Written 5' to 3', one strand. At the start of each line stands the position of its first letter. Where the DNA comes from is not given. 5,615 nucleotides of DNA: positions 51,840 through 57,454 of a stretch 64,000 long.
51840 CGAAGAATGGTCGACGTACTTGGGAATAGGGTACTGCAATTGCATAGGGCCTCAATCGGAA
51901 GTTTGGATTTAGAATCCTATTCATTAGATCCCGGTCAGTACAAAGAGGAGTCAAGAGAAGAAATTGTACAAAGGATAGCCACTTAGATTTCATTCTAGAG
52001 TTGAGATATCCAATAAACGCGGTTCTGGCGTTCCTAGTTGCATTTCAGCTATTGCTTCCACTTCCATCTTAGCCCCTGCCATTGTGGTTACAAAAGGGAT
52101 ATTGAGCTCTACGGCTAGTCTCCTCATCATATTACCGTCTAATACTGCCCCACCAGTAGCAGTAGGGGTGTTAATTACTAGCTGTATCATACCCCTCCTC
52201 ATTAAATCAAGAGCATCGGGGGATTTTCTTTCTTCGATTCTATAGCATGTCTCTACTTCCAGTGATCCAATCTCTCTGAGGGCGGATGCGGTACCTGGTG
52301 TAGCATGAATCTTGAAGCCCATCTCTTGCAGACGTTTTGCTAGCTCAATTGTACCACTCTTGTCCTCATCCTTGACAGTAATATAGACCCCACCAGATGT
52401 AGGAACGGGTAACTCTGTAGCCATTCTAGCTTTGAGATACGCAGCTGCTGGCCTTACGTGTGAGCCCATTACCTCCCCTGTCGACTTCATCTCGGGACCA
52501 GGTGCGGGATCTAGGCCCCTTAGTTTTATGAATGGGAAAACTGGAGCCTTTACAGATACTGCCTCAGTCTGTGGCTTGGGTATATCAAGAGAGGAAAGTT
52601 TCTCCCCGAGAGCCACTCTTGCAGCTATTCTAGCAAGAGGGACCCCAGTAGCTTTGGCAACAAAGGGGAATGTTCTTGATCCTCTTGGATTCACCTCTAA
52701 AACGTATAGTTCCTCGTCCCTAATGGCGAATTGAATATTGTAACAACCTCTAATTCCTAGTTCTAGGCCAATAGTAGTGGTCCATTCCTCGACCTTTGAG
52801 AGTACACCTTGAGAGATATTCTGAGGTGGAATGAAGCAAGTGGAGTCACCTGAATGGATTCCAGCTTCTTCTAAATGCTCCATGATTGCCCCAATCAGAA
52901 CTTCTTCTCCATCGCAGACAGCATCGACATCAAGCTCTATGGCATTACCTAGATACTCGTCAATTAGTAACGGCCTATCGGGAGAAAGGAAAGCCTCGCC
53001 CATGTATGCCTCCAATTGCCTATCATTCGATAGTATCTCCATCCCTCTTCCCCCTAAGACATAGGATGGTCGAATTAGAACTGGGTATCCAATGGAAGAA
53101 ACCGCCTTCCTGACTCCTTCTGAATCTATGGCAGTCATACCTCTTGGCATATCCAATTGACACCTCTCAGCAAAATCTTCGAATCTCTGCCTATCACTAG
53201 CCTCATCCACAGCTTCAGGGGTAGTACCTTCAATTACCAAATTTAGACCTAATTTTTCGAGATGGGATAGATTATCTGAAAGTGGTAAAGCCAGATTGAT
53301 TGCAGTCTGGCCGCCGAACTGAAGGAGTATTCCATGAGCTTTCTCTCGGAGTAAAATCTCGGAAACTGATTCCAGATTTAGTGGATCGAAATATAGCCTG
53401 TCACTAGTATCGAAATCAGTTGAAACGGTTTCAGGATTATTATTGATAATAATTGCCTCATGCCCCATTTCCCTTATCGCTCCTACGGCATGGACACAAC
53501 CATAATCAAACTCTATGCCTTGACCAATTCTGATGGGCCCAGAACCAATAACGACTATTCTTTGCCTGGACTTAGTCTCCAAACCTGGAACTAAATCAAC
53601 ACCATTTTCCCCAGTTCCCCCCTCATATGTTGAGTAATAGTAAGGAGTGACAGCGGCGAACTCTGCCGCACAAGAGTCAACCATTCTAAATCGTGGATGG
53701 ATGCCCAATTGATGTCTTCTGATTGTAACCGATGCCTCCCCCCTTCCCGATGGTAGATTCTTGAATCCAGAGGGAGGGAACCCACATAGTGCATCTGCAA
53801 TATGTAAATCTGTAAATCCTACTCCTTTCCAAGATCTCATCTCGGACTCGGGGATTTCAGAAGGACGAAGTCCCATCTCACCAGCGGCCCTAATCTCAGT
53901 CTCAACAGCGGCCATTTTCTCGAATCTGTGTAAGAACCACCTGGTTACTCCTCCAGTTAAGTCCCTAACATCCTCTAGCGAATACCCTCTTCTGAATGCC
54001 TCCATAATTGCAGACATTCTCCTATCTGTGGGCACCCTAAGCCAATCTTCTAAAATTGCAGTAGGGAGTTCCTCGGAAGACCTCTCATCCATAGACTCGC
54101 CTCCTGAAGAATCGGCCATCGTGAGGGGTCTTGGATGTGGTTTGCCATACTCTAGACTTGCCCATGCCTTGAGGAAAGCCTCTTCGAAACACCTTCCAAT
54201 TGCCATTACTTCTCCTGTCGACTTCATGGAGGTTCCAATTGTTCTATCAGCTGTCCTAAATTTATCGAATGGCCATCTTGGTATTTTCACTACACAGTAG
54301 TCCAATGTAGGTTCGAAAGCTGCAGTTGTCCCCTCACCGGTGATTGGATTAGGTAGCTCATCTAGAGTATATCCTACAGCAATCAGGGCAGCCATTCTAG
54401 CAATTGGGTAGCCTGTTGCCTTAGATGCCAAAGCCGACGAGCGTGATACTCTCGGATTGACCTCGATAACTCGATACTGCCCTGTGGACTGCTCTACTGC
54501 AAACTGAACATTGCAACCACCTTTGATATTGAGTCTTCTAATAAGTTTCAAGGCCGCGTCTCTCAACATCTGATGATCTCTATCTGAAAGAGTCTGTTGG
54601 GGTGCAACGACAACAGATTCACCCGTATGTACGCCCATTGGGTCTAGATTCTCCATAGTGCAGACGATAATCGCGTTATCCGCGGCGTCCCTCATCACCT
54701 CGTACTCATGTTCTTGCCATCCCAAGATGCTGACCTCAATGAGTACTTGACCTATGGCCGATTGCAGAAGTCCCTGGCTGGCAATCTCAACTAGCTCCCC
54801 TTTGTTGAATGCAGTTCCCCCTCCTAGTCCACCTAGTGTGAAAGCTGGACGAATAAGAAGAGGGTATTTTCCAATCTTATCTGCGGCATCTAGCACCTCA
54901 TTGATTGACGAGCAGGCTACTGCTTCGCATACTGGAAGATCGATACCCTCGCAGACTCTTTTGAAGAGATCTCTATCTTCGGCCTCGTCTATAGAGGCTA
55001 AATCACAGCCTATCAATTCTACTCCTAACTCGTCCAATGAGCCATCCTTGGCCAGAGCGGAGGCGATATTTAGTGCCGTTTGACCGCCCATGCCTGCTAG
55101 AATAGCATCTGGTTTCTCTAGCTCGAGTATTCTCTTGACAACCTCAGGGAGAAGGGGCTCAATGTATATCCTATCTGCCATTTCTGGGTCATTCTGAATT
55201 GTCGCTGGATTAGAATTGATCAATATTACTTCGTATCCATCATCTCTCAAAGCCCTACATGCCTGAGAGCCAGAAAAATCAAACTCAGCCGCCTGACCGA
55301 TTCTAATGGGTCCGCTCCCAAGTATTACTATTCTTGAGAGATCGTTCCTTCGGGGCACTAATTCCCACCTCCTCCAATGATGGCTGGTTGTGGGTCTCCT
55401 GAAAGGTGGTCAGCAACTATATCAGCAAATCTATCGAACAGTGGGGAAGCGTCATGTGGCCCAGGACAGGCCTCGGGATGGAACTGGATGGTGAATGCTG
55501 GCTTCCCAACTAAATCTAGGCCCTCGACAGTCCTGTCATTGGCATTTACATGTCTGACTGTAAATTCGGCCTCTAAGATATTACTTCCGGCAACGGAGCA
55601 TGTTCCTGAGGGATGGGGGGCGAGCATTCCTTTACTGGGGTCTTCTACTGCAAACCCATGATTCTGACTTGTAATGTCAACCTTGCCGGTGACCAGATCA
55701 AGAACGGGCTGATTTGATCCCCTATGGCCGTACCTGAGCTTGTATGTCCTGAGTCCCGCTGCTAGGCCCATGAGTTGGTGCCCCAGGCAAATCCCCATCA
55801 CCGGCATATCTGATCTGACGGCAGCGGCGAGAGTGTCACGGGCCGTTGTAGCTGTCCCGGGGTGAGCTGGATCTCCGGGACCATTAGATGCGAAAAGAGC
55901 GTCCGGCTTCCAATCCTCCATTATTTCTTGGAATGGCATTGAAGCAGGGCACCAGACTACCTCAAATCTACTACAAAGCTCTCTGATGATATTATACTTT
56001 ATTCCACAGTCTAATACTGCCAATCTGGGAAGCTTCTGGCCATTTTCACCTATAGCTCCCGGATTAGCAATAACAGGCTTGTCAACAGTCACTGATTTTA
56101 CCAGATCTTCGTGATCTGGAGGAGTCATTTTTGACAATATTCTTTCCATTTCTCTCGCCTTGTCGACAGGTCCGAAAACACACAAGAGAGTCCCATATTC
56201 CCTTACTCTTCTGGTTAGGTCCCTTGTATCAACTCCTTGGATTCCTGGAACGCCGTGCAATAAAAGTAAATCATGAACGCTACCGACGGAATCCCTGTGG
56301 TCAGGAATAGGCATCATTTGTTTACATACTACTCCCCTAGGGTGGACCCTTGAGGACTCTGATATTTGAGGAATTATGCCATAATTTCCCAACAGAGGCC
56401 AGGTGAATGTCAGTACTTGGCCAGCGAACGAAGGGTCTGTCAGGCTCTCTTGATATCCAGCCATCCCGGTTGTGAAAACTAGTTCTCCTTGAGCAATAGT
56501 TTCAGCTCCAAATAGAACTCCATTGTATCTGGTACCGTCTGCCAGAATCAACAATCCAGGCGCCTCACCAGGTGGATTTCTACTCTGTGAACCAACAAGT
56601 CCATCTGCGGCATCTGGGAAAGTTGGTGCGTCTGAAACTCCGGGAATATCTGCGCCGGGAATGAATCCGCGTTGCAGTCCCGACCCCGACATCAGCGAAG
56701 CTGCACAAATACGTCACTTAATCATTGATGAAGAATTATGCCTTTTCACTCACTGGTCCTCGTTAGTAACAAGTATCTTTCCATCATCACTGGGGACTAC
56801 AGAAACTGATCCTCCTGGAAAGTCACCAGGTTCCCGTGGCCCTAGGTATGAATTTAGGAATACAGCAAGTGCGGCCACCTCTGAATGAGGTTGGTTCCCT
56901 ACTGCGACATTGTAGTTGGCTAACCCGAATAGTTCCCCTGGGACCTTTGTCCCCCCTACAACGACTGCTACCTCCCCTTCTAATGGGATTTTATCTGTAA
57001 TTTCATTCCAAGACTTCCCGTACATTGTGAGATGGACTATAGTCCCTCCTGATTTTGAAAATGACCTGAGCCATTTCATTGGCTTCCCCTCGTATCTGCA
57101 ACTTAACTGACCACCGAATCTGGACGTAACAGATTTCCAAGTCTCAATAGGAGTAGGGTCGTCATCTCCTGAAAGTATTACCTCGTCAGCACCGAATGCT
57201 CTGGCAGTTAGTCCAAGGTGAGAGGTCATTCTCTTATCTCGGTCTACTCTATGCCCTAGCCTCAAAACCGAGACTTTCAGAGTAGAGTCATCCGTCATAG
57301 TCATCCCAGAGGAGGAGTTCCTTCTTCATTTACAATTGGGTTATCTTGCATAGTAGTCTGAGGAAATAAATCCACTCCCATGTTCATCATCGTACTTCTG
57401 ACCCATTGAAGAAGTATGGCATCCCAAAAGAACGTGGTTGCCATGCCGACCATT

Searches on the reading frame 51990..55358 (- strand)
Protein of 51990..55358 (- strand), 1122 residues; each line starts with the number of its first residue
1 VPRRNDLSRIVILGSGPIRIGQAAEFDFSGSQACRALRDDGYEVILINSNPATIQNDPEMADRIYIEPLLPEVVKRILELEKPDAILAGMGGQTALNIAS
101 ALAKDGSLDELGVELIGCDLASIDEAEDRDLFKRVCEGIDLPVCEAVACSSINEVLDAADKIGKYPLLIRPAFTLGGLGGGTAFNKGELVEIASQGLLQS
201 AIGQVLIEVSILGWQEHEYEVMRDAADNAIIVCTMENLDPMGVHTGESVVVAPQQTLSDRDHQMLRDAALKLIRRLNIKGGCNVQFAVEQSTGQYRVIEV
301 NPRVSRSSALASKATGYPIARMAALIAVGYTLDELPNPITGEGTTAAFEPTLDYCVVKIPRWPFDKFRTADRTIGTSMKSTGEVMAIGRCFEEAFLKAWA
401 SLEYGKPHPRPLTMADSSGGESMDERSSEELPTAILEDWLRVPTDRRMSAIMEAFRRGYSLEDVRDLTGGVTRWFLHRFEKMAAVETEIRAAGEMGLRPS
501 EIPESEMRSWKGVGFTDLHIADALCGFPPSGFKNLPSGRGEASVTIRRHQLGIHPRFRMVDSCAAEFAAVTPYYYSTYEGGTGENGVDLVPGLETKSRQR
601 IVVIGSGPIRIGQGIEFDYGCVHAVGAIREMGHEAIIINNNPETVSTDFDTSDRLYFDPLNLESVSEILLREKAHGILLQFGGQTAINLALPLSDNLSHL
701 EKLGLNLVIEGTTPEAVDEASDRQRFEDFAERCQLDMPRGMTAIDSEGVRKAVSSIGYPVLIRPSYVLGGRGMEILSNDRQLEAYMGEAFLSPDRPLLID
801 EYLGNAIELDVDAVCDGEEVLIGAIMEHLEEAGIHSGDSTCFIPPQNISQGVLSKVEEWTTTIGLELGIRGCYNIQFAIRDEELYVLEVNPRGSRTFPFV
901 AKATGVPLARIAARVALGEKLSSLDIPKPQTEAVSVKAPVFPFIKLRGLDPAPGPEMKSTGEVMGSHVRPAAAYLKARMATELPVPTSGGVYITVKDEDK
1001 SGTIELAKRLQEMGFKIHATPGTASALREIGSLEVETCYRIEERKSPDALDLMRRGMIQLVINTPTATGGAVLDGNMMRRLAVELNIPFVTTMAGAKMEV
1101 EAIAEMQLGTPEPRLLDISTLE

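Call 20: search_protein_families(library=pfam, proteins=[window:51990-55358:-], max_evalue=0.0001)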
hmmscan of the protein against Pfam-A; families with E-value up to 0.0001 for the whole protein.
window:51990-55358:- (1122 aa): 8 families
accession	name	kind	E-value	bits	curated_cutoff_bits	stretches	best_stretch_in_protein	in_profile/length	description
PF02786.22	CPSase_L_D2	-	1.6e-102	341.9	19.8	2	128-334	1-210/211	Carbamoyl-phosphate synthase L chain, ATP binding domain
PF25596.1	CPSase_L_D1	-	2e-89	295.8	27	2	8-124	3-117/118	Carbamoyl phosphate synthase preATP-grasp domain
PF02142.27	MGS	-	2.4e-17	63.3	24.1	1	1003-1091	2-94/94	MGS-like domain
PF02787.25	CPSase_L_D3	-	5.4e-17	62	26.6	1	440-522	3-78/80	Carbamoyl-phosphate synthetase large chain, oligomerisation domain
PF15632.11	ATPgrasp_Ter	-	3.8e-13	49.8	29.1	1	796-930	4-120/131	ATP-grasp in the biosynthetic pathway with Ter operon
PF02222.28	ATP-grasp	-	2.9e-11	43.8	27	1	730-892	3-162/179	ATP-grasp domain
PF07478.18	Dala_Dala_lig_C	-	8.3e-11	42.2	24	1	745-892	24-175/204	D-ala D-ala ligase C-terminus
PF02655.19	ATP-grasp_3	-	3.6e-10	40.6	23.2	1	727-892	8-156/160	ATP-grasp domain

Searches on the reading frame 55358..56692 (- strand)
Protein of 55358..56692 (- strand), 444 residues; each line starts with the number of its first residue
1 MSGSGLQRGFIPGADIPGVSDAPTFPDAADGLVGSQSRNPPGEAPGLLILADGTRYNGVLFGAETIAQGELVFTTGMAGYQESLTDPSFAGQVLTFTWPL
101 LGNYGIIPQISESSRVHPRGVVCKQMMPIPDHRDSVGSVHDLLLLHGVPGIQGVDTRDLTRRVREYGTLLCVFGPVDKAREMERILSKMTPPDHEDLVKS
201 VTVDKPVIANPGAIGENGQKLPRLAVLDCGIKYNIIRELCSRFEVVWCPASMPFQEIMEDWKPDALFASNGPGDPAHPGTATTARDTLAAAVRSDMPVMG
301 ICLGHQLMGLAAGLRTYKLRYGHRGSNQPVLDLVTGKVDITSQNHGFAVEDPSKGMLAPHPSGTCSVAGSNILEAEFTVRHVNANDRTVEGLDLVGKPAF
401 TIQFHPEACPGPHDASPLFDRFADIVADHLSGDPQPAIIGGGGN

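Call 20: search_protein_families(library=pfam, proteins=[window:55358-56692:-], max_evalue=0.0001)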
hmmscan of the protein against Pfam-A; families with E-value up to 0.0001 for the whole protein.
window:55358-56692:- (444 aa): 3 families
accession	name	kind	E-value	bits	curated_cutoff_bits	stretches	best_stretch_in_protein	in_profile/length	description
PF00988.28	CPSase_sm_chain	-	3.5e-41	140.4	27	1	48-171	1-124/126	Carbamoyl-phosphate synthase small chain, CPSase domain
PF00117.34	GATase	-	8.7e-39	133.6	22.8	1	226-424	2-189/190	Glutamine amidotransferase class-I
PF07722.19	Peptidase_C26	-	4.7e-07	30.2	20.5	1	283-407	93-219/219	Peptidase C26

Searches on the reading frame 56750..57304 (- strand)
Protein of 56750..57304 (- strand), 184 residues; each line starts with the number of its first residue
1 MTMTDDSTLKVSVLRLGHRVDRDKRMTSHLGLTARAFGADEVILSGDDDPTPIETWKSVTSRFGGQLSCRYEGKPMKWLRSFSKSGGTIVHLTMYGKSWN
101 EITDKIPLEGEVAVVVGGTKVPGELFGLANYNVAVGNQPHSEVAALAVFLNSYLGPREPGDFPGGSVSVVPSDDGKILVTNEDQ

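Call 20: search_protein_families(library=pfam, proteins=[window:56750-57304:-], max_evalue=0.0001)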
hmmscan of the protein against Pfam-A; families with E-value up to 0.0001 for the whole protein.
window:56750-57304:- (184 aa): 1 family
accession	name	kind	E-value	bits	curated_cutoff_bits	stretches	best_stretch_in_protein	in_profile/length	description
PF01994.21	Trm56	-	6e-34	117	25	1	63-177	1-117/119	tRNA ribose 2'-O-methyltransferase, aTrm56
